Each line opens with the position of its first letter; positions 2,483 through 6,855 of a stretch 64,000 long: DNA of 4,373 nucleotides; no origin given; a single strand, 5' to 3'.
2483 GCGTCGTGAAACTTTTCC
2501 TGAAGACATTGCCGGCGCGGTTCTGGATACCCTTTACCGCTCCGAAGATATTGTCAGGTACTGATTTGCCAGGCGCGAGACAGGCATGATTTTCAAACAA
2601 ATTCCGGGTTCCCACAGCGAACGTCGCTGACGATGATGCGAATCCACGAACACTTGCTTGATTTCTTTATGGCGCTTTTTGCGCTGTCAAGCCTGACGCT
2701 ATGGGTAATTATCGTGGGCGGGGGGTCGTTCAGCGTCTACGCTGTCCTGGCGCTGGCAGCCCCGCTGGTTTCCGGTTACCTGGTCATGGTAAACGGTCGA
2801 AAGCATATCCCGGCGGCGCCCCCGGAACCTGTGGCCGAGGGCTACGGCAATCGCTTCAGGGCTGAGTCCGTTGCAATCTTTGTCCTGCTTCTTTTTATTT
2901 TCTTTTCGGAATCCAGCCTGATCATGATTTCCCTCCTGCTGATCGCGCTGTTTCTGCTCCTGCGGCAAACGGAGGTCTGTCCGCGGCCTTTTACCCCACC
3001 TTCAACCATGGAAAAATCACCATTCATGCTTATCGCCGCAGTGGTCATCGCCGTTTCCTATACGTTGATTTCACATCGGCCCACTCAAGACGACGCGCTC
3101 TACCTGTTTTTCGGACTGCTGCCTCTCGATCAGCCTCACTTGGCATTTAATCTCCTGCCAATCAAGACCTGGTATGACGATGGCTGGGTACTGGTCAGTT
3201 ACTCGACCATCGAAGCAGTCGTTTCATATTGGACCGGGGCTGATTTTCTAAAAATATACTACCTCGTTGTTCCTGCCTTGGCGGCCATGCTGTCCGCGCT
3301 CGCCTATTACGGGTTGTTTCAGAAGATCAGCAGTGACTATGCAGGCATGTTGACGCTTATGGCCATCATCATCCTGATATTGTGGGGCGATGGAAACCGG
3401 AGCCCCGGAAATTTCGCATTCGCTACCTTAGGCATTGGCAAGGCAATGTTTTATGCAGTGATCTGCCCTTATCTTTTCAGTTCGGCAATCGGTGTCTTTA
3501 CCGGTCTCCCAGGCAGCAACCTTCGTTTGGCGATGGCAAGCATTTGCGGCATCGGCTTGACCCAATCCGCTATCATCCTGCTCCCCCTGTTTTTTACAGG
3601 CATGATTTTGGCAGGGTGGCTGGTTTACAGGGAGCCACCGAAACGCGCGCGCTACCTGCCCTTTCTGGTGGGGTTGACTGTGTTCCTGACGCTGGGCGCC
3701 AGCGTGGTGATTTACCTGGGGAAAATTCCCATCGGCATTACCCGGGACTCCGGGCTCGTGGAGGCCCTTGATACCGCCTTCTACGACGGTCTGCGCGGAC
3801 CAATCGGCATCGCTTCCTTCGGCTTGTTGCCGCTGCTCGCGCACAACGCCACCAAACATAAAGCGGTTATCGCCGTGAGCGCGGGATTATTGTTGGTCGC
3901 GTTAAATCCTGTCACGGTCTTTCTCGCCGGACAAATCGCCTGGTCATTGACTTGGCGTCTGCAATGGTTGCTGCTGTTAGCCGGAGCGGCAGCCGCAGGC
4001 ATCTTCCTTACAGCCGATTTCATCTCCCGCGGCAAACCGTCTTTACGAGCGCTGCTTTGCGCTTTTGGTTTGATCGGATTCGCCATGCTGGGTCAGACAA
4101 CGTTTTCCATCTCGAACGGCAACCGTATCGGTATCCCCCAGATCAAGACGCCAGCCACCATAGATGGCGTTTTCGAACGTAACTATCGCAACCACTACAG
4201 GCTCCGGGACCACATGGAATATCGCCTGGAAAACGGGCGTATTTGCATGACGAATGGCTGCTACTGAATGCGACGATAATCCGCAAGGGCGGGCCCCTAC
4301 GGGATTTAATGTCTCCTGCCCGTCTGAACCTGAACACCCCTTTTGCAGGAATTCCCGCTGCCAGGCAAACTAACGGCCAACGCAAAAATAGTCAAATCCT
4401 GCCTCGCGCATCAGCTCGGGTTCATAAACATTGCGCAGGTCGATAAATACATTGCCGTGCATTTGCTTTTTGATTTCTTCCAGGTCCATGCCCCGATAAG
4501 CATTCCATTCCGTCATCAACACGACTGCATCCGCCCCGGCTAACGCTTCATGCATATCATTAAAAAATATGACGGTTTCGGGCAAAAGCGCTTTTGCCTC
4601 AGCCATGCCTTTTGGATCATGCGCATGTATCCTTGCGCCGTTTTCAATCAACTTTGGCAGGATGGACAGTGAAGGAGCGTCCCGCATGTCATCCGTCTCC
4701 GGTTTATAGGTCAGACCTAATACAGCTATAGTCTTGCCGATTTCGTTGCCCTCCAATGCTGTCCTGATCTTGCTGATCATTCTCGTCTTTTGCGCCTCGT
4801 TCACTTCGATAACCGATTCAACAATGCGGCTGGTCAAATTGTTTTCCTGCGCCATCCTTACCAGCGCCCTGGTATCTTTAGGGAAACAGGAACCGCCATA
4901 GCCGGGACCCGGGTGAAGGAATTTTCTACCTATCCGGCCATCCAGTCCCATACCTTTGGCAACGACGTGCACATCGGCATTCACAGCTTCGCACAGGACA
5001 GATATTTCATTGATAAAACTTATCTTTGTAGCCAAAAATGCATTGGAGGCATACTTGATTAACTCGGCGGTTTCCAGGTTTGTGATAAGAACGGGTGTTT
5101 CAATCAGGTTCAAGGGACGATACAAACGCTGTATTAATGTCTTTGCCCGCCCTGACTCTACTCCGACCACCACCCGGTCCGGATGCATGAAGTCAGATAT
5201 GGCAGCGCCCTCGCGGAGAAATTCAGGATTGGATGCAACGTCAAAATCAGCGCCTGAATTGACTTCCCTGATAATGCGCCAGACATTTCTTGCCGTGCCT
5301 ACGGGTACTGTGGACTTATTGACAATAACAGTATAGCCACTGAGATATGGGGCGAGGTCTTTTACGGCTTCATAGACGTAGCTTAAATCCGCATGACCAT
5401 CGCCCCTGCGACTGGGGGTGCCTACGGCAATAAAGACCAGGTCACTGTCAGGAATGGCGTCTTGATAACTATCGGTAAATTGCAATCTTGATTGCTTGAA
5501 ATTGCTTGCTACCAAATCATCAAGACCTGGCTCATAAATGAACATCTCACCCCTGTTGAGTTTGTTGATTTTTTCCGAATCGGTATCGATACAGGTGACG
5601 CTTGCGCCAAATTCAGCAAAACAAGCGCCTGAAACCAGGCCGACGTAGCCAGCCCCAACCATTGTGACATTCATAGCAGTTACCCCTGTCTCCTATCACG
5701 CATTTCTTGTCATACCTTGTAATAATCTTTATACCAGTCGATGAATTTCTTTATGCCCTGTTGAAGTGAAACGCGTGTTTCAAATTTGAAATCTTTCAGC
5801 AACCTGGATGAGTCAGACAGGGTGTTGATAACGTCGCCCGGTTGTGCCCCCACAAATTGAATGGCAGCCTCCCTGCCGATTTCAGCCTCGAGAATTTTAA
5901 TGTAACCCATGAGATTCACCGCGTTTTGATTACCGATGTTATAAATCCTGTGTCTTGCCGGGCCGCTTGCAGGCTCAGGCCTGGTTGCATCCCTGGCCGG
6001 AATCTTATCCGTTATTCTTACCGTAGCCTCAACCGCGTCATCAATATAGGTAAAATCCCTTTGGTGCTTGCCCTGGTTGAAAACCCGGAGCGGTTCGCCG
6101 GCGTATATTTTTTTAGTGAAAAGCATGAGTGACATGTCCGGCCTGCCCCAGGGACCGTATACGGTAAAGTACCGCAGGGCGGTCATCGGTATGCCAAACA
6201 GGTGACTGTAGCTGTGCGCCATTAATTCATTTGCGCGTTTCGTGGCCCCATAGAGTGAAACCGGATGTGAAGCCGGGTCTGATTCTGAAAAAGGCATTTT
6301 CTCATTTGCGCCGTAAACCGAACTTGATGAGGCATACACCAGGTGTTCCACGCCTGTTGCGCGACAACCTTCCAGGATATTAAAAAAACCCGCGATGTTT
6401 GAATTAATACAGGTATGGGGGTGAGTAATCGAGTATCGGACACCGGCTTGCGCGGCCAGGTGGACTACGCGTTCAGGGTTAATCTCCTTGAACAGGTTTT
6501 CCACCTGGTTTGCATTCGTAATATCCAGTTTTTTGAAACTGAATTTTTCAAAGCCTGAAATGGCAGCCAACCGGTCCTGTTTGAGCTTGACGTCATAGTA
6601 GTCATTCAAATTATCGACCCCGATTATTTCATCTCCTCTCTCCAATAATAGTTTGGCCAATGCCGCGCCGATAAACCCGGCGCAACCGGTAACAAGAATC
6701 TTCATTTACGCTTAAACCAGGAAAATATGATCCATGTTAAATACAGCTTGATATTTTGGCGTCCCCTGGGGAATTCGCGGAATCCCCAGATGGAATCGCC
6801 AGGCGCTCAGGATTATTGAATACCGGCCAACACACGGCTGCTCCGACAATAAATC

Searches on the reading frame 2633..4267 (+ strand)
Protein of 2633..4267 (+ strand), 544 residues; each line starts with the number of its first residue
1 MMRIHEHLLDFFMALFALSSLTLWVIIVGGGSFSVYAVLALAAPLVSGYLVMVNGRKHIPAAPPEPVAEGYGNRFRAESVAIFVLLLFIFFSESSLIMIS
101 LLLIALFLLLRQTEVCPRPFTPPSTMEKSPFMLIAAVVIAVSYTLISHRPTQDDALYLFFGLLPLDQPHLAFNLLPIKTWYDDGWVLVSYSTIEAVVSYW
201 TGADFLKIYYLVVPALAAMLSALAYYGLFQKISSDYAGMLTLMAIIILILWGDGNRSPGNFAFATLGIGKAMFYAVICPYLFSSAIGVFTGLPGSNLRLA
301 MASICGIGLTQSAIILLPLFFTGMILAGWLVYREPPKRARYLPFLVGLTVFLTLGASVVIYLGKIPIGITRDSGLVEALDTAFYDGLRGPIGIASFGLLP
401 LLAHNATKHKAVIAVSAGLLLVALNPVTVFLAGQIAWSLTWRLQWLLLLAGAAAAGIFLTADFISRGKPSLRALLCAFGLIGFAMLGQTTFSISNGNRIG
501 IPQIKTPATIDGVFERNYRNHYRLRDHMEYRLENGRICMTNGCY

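Call 3: search_protein_families(library=pfam, proteins=[window:2633-4267:+], max_evalue=0.1)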
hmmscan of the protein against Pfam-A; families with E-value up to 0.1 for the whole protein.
window:2633-4267:+ (544 aa): 0 families

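Call 4: search_protein_families(library=ncbifam, proteins=[window:2633-4267:+], max_evalue=0.1)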
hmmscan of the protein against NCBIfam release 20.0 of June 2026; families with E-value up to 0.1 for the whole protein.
window:2633-4267:+ (544 aa): 0 families

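Call 46: find_homologous_proteins(query=window:2633-4267:+, max_evalue=0.001)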
Query window:2633-4267:+ (544 aa): 71 proteins with E <= 0.001 among 8000 candidates.
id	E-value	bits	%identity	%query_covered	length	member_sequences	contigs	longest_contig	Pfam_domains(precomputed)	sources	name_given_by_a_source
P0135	0.0e+0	1163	97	100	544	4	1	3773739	-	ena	-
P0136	0.0e+0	1035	86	100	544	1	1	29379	PF19554.5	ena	-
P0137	1.6e-249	847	74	100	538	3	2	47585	-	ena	-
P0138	2.1e-249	847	74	100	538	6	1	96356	-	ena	-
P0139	5.4e-246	836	74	100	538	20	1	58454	-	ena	-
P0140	2.0e-245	834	74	100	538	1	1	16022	-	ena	-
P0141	2.2e-245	834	74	100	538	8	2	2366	-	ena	-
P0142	4.7e-243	826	73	100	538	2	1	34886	-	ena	-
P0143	1.5e-241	821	72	100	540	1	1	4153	-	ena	-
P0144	1.8e-239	814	72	100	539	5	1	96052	-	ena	-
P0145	3.9e-239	813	71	100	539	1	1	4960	-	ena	-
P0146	3.9e-236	803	70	100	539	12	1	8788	-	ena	-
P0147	1.6e-235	801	69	100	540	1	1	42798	-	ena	-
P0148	2.2e-235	801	70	100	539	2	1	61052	-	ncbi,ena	-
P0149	1.7e-234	798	71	100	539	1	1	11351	PF19554.5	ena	-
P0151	7.2e-229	779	68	100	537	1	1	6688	PF19554.5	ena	-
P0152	2.5e-222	757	67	100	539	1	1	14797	PF19554.5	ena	-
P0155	1.7e-220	751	67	100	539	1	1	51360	PF19554.5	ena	-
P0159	2.5e-218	744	65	100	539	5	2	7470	PF19554.5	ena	-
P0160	1.0e-217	742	66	100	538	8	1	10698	PF19554.5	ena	-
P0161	1.1e-217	742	66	100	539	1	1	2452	PF19554.5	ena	-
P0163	3.9e-217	740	65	100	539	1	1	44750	PF19554.5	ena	-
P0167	1.8e-215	735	65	100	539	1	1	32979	PF19554.5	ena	-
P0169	1.3e-214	732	65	100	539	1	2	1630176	PF19554.5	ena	-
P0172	7.4e-213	726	64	100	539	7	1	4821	PF19554.5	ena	-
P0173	1.7e-212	725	64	100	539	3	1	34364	PF19554.5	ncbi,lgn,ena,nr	ncbi:MAG: DUF6077 domain-containing protein [Gammaproteobacteria bacterium]|nr:DUF6077 domain-contai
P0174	4.5e-212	724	64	100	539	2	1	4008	PF19554.5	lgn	-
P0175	1.3e-211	722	64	100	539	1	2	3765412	PF19554.5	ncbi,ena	-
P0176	4.7e-211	720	63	100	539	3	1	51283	PF19554.5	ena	-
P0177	3.1e-210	718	64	100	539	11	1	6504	PF19554.5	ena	-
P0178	4.0e-210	717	64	100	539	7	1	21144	PF19554.5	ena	-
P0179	6.4e-210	716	63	100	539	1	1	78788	PF19554.5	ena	-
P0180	9.7e-210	716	63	100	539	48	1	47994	PF19554.5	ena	-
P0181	2.2e-209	715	62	100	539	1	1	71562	PF19554.5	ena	-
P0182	2.7e-209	714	63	100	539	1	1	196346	PF19554.5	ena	-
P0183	4.9e-208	710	63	100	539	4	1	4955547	PF19554.5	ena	-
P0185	3.8e-207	707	64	100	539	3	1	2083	PF19554.5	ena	-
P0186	3.5e-203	694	62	100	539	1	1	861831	PF19554.5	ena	-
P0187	1.4e-199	682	73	80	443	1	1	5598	PF19554.5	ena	-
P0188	9.4e-199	680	61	100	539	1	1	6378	PF19554.5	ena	-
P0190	3.8e-172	592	63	88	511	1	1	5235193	PF19554.5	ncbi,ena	-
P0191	1.9e-168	580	62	84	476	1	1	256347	PF19554.5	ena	-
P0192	1.4e-161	557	65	75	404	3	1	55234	PF19554.5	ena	-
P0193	2.7e-158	546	59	79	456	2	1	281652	PF19554.5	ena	-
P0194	3.8e-157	542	64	75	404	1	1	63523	PF19554.5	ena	-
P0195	3.0e-155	536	69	69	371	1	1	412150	PF19554.5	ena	-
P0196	5.6e-151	522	68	69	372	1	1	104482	PF19554.5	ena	-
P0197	5.2e-149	515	68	67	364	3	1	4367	PF19554.5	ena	-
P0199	2.7e-137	477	61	71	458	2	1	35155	PF19554.5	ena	-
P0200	1.3e-128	448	65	60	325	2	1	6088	PF19554.5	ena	-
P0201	1.2e-127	445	62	64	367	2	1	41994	PF19554.5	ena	-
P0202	1.1e-126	442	64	60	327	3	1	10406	PF19554.5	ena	-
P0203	3.3e-126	440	58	62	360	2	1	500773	PF19554.5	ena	-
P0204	4.8e-103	364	40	98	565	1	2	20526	PF19554.5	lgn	-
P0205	4.2e-6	44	26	57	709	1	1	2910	PF19554.5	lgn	-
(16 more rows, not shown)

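Call 53: predict_structure(alignment_id=A2)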
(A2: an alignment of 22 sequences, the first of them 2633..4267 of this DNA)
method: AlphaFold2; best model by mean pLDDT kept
length: 544 residues; sequences in the alignment: 22
mean_pLDDT: 40.8   pTM: 0.29
mean pLDDT of the five models: 40.8, 40.5, 38.0, 37.7, 36.0
residues with pLDDT >= 90: 0; 70-90: 0; 50-70: 78; < 50: 466
segments of 3 or more residues with pLDDT < 50: 1-6, 57-79, 92-95, 106-527, 534-536
pLDDT, mean of each block of 10 residues (from residue 1): 44 54 56 56 60 48 33 43 54 49 49 34 40 43 36 37 42 40 32 39 41 39 38 38 38 28 28 39 43 44 39 33 36 35 36 38 36 41 35 33 37 41 41 37 36 40 43 46 34 33 38 44 49 52 52
secondary structure, 60 per line:
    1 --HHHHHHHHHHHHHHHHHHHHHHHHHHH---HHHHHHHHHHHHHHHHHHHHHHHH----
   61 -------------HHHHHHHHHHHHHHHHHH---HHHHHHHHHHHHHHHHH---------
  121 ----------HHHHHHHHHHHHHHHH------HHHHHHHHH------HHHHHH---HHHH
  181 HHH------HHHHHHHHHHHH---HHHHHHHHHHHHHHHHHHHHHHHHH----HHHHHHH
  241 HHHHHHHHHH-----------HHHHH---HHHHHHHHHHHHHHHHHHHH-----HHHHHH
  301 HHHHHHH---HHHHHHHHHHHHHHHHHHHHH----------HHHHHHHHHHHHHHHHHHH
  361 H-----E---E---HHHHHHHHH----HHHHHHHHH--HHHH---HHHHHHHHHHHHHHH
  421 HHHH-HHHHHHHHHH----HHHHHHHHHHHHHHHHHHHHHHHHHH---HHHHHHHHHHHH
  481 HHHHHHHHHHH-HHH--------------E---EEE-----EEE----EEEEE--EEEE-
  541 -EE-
elements in order: H3-29 H33-56 H74-91 H95-111 H131-146 H153-161 H168-173 H177-183 H190-201 H205-229 H234-250 H262-266 H270-289 H295-307 H311-331 H342-361 H375-383 H388-396 H399-402 H406-424 H426-435 H440-465 H469-491 E514-516 E522-524 E529-533 E536-539

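Call 54: search_solved_structures(query=A2, max_evalue=10)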
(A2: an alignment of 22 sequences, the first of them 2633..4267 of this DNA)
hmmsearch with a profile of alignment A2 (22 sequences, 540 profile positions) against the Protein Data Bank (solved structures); distinct sequences matched with E-value up to 10: 0.

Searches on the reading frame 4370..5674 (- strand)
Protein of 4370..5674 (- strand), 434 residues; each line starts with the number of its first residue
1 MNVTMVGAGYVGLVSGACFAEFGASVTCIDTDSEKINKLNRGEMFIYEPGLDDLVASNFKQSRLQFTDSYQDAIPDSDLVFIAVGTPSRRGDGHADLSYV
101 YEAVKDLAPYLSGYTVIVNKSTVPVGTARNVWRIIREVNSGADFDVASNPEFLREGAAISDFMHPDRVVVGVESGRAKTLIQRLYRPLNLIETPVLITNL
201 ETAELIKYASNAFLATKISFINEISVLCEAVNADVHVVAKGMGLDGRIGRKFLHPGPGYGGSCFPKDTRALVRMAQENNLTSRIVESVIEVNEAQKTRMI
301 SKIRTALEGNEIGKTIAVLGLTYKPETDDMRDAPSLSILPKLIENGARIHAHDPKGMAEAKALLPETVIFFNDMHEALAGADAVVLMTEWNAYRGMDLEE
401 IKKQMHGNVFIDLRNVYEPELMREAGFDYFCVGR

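Call 3: search_protein_families(library=pfam, proteins=[window:4370-5674:-], max_evalue=0.1)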
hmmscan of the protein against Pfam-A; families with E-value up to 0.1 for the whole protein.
window:4370-5674:- (434 aa): 14 families
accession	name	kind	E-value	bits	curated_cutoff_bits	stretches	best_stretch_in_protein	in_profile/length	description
PF03721.20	UDPG_MGDP_dh_N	-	4.5e-66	222.4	27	1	1-182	1-185/187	UDP-glucose/GDP-mannose dehydrogenase family, NAD binding domain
PF00984.24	UDPG_MGDP_dh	-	2.4e-39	133.8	25.4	1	201-293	1-93/94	UDP-glucose/GDP-mannose dehydrogenase family, central domain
PF03720.21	UDPG_MGDP_dh_C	-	9.8e-35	119.5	30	1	317-419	1-103/103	UDP-glucose/GDP-mannose dehydrogenase family, UDP binding domain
PF01210.29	NAD_Gly3P_dh_N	-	0.00014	22.3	23.1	0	3-86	2-79/158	NAD-dependent glycerol-3-phosphate dehydrogenase N-terminus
PF02737.24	3HCDH_N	-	0.00016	22.1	22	1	2-84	1-86/180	3-hydroxyacyl-CoA dehydrogenase, NAD binding domain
PF01262.27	AlaDh_PNT_C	-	0.00048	20.1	23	1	2-89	30-105/214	Alanine dehydrogenase/PNT, C-terminal domain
PF03446.21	NAD_binding_2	-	0.00062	20.3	21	0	3-134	2-106/161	NAD binding domain of 6-phosphogluconate dehydrogenase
PF03807.23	F420_oxidored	-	0.00082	20.4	21.6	0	338-415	14-93/94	NADP oxidoreductase coenzyme F420-dependent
PF02558.23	ApbA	-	0.0018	18.4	22.2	1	4-84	2-74/150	Ketopantoate reductase PanE/ApbA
PF00070.33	Pyr_redox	-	0.002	19.1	22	1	3-34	2-33/82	Pyridine nucleotide-disulphide oxidoreductase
PF13241.12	NAD_binding_7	-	0.012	16.6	22.1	0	2-87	9-72/104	Putative NAD(P)-binding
PF01494.25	FAD_binding_3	-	0.039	13.6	22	1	2-42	3-42/349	FAD binding domain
PF07992.20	Pyr_redox_2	-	0.041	13.7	26.1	1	2-33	144-175/291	Pyridine nucleotide-disulphide oxidoreductase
PF00056.29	Ldh_1_N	-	0.069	13.6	27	0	56-98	49-91/141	lactate/malate dehydrogenase, NAD binding domain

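Call 56: search_protein_families(library=ncbifam, proteins=[window:4370-5674:-], max_evalue=0.00001)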
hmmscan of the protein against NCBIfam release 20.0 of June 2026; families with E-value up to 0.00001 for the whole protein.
window:4370-5674:- (434 aa): 7 families
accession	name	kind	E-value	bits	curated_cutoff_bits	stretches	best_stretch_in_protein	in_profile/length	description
NF047673.2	TeichurnBiosyTuaD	equivalog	1.1e-159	532.2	700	1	3-434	4-431/439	UDP-glucose 6-dehydrogenase TuaD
TIGR03026.1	NDP-sugDHase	subfamily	1.7e-143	478.3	189.8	1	1-415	1-413/413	nucleotide sugar dehydrogenase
NF041297.1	UDPGDh_AglM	equivalog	2.2e-112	376.1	670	1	1-419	1-419/429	UDP-glucose 6-dehydrogenase AglM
NF040825.1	UDPMaNacDH_Arch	equivalog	7.9e-55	186.4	750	1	1-418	1-402/418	UDP-N-acetyl-D-mannosamine dehydrogenase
NF008286.0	PRK11064.1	equivalog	6e-54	183.2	459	1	3-406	6-412/420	UDP-N-acetyl-D-mannosamine dehydrogenase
NF011631.0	PRK15057.1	equivalog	1.7e-39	136.1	757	1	1-351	1-334/388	UDP-glucose 6-dehydrogenase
NF011729.0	PRK15182.1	equivalog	5.8e-12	45.1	592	1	3-416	9-415/425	Vi polysaccharide biosynthesis UDP-N-acetylglucosamine C-6 dehydrogenase TviB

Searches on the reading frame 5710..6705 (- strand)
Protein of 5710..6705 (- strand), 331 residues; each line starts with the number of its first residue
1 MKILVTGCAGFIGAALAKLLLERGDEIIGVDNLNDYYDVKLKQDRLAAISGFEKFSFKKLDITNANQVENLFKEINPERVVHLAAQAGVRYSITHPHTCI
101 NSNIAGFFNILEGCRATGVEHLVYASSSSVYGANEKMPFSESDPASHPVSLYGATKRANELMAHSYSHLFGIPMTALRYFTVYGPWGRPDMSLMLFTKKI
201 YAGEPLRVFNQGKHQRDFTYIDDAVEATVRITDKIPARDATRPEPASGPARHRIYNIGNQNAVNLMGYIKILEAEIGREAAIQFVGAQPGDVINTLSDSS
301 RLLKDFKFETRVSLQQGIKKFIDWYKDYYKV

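Call 3: search_protein_families(library=pfam, proteins=[window:5710-6705:-], max_evalue=0.1)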
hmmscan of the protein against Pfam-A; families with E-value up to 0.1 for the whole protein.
window:5710-6705:- (331 aa): 11 families
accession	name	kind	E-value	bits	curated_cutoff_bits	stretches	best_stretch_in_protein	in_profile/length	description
PF01370.27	Epimerase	-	2.2e-60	204.5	20.9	1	3-237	1-230/240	NAD dependent epimerase/dehydratase family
PF16363.11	GDP_Man_Dehyd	-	5.7e-54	184.2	27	1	4-320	1-331/332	GDP-mannose 4,6 dehydratase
PF04321.23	RmlD_sub_bind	-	6.1e-22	78.5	27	1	1-237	1-202/287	RmlD substrate binding domain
PF01073.25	3Beta_HSD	-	2.7e-19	69.7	22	1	4-229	1-226/280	3-beta hydroxysteroid dehydrogenase/isomerase family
PF02719.21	Polysacc_synt_2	-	4.5e-18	65.9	20.2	1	3-230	1-215/293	Polysaccharide biosynthesis protein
PF00106.31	adh_short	-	3.9e-07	30.2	26.6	1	3-111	3-116/195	short chain dehydrogenase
PF07993.18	NAD_binding_4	-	1.7e-06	27.9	20.1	1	5-184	1-209/258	Male sterility protein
PF08659.16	KR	-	1.7e-05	25.3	22.6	1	3-136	3-146/180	KR domain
PF13460.12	NAD_binding_10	-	0.00035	20.9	27.2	1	7-163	1-132/184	NAD(P)H-binding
PF03435.24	Sacchrp_dh_NADP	-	0.022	15.5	25.1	1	3-86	1-78/129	Saccharopine dehydrogenase NADP binding domain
PF13561.12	adh_short_C2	-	0.04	13.9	27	1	12-77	8-67/236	Enoyl-(Acyl carrier protein) reductase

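Call 56: search_protein_families(library=ncbifam, proteins=[window:5710-6705:-], max_evalue=0.00001)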
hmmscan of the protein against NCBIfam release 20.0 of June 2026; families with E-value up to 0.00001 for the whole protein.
window:5710-6705:- (331 aa): 32 families (the best 25 are shown)
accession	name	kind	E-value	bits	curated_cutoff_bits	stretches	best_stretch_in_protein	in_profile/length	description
TIGR01181.1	dTDP_gluc_dehyt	equivalog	2.5e-50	171.4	365.1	1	2-327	1-313/321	dTDP-glucose 4,6-dehydratase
TIGR01179.1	galE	equivalog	3.8e-43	147.6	262.3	1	2-327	1-327/332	UDP-glucose 4-epimerase GalE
TIGR04180.1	EDH_00030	hypoth_equivalog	2.8e-35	121.8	475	1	3-233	1-226/297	NAD-dependent 4,6-dehydratase LegB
NF007490.0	PRK10084.1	subfamily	2.2e-32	112.5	649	1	1-327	1-336/361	dTDP-glucose 4,6-dehydratase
NF007582.0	PRK10217.1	equivalog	4.4e-32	111.6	698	1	2-325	3-331/355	dTDP-glucose 4,6-dehydratase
NF011728.1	PRK15181.1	equivalog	5.2e-31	107.9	760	1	3-328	18-340/348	Vi polysaccharide biosynthesis UDP-N-acetylglucosaminuronic acid C-4 epimerase TviC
TIGR02197.1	heptose_epim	equivalog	7.3e-31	107.5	274.6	1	3-326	1-314/316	ADP-glyceromanno-heptose 6-epimerase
NF007956.0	PRK10675.1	subfamily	1.2e-25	90.4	394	1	1-324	1-328/338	UDP-glucose 4-epimerase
TIGR02622.1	CDP_4_6_dhtase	equivalog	4.5e-23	81.9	278.45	1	2-170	6-172/352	CDP-glucose 4,6-dehydratase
NF042422.1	oxyalk_red_OleD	equivalog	8.5e-20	71.4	580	1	1-236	1-219/329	2-alkyl-3-oxoalkanoate reductase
NF047922.1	GDPFucSynFcl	equivalog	4.2e-19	69.1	500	1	58-327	35-303/308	GDP-L-fucose synthase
NF043036.1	ErythonDh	equivalog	7.8e-19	68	325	1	1-200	1-197/321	D-erythronate dehydrogenase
NF008872.0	PRK11908.1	equivalog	3.5e-18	65.8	294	1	1-261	2-255/349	bifunctional UDP-4-keto-pentose/UDP-xylose synthase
TIGR01214.1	rmlD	equivalog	6.9e-18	64.7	224.05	1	2-269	1-219/285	dTDP-4-dehydrorhamnose reductase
NF042423.1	oxyalk_red_Shew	equivalog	3.3e-17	62.6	580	1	2-235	10-224/331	2-alkyl-3-oxoalkanoate reductase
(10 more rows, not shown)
